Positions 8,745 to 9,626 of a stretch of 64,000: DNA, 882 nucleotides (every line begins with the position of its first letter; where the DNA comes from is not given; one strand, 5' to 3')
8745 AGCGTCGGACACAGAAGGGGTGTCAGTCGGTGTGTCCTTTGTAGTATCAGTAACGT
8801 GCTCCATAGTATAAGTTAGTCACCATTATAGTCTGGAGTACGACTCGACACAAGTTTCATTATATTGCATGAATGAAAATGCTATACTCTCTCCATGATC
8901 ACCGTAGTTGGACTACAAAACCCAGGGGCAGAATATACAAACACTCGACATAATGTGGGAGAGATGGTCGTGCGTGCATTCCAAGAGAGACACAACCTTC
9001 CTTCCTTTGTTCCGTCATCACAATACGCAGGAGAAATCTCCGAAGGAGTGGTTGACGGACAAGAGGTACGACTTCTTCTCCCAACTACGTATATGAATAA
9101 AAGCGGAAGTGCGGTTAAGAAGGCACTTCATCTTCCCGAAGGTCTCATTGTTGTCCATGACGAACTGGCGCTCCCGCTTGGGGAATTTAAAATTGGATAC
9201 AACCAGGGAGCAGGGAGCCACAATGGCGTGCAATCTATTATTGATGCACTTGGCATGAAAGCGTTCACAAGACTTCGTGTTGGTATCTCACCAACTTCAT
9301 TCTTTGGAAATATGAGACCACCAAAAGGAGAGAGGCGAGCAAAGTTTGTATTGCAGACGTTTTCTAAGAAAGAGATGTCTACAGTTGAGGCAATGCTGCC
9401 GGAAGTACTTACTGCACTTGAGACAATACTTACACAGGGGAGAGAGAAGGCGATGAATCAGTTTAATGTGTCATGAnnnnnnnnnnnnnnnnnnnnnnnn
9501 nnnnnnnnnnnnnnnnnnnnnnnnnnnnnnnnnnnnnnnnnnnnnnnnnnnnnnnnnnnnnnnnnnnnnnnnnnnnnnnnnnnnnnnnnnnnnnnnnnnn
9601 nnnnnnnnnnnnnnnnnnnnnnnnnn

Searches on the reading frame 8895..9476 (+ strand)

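Call 9: search_protein_families(library=pfam, proteins=[window:8895-9476:+])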
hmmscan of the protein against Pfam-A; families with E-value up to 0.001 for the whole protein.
window:8895-9476:+ (193 aa): 1 family
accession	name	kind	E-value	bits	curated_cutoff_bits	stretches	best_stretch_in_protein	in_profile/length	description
PF01195.25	Pept_tRNA_hydro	-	7.9e-50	169.7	27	1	4-191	2-183/183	Peptidyl-tRNA hydrolase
